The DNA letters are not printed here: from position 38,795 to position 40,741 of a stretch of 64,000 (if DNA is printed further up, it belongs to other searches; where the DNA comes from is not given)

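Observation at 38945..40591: LuxR-type HTH fused to an alpha/beta-hydrolase fold that has lost its nucleophile (GHATGG): a candidate ligand-sensing pseudo-hydrolase regulator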

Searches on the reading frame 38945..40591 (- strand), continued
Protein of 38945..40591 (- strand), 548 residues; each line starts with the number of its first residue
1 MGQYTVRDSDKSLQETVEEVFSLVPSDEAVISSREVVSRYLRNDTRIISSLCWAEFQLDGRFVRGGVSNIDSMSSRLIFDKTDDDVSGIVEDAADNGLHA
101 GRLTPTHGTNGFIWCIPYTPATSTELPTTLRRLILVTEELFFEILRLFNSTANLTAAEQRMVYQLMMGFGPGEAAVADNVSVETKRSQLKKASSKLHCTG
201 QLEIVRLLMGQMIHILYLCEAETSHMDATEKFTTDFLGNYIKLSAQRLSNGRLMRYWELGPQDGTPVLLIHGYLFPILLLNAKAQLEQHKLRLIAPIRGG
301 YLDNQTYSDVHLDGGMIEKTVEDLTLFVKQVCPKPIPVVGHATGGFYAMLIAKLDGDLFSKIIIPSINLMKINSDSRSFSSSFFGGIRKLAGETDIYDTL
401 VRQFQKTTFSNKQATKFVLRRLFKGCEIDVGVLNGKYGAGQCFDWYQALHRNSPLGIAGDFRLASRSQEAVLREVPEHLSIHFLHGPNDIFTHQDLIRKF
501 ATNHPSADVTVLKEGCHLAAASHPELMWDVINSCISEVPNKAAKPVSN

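Call 71: find_encoding_contigs(protein=P0007, flank=8000, max_places=1)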
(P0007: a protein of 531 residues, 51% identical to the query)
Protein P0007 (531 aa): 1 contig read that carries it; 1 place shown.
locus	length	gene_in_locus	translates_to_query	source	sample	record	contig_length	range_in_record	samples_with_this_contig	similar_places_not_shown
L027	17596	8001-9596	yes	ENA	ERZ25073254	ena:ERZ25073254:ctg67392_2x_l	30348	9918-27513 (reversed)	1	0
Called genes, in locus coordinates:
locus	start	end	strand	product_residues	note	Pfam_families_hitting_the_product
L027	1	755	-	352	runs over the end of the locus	PF01261:AP_endonuc_2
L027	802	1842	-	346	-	PF00356:LacI, PF13407:Peripla_BP_4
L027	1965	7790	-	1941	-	PF03797:Autotransporter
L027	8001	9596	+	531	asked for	PF12697:Abhydrolase_6 (weak)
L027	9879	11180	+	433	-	PF03721:UDPG_MGDP_dh_N, PF00984:UDPG_MGDP_dh, PF03720:UDPG_MGDP_dh_C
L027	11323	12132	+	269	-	PF00459:Inositol_P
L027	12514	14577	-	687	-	PF00912:Transgly, PF00905:Transpeptidase, PF06832:BiPBP_C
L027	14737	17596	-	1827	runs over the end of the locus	PF21142:A2M_bMG2, PF11974:bMG3, PF01835:MG2, PF17972:bMG5, PF17962:bMG6, PF07703:A2M_BRD, PF07678:TED_complement, PF17973:bMG10, +2 more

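Call 72: find_encoding_contigs(protein=P0036, flank=8000, max_places=1)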
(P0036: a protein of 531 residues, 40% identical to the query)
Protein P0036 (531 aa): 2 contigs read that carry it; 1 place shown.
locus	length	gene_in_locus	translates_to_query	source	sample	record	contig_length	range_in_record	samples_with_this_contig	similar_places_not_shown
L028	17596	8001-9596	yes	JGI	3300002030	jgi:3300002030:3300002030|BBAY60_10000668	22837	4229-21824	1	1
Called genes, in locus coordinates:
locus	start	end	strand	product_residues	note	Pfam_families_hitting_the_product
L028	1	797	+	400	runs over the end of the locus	PF06609:TRI12, PF07690:MFS_1, PF00083:Sugar_tr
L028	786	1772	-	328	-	PF08240:ADH_N, PF00107:ADH_zinc_N, PF13602:ADH_zinc_N_2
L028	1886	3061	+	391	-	PF01494:FAD_binding_3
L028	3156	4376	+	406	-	PF09347:DUF1989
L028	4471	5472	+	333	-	PF01571:GCV_T, PF08669:GCV_T_C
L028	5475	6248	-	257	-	PF06707:DUF1194, PF13519:VWA_2 (weak)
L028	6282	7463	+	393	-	PF00067:p450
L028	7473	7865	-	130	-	-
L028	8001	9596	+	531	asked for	-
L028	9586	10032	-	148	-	-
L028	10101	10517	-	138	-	PF10517:DM13 (weak)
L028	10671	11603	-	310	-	PF01636:APH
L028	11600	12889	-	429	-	PF00202:Aminotran_3, PF00155:Aminotran_1_2 (faint)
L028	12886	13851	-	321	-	PF00491:Arginase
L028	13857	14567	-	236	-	PF00117:GATase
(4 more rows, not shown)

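Call 73: find_encoding_contigs(protein=P0034, flank=8000, max_places=1)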
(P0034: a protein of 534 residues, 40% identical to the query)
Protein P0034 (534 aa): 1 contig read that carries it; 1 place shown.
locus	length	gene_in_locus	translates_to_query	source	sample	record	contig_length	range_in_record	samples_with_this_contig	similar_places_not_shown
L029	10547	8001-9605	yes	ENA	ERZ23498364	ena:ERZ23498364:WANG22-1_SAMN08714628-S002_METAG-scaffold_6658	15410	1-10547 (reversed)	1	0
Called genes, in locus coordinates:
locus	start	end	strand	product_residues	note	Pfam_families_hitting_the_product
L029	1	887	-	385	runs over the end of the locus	PF01425:Amidase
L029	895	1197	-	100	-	PF03992:ABM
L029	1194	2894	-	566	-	PF00501:AMP-binding, PF13193:AMP-binding_C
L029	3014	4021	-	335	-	PF12625:Arabinose_bd, PF12833:HTH_18, PF00165:HTH_AraC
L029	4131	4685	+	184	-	PF12973:Cupin_7 (weak)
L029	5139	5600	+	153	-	PF00111:Fer2, PF13085:Fer2_3 (weak), PF01799:Fer2_2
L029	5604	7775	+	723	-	PF20256:MoCoBD_2, PF02738:MoCoBD_1, PF20256:MoCoBD_2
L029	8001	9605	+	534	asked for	-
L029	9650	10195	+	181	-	PF06282:DUF1036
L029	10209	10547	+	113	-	?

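Call 83: search_protein_families(library=pfam, proteins=[L019:7173-8933:+, L019:11566-12762:-, L016:11634-12563:-, L016:6574-8397:-, L018:5145-5837:+, L017:3836-4744:+, L021:8424-9491:-, L027:1965-7790:-], max_evalue=0.001)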
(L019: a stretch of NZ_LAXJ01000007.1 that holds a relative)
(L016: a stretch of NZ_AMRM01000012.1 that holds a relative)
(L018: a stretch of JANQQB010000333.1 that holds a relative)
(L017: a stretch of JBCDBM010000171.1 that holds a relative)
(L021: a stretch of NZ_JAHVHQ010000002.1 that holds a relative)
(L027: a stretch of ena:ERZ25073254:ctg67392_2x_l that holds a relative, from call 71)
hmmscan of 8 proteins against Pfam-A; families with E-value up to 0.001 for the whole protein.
L019:7173-8933:+ (586 aa): 0 families

L019:11566-12762:- (398 aa): 0 families

L016:11634-12563:- (309 aa): 1 family
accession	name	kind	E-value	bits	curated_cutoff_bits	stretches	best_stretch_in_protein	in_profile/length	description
PF01112.23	Asparaginase_2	-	1.8e-109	366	27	1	6-305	1-307/309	Asparaginase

L016:6574-8397:- (607 aa): 0 families

L018:5145-5837:+ (230 aa): 0 families

L017:3836-4744:+ (302 aa): 0 families

L021:8424-9491:- (355 aa): 1 family
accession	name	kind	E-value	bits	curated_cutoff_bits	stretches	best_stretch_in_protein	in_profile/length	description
PF14237.11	GYF_2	-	2.5e-17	62.8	25.8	1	165-212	2-49/50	GYF domain 2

L027:1965-7790:- (1941 aa): 1 family
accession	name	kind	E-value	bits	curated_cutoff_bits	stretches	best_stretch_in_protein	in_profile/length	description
PF03797.25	Autotransporter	-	1.7e-45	156.2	26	1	1659-1921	1-255/255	Autotransporter beta-domain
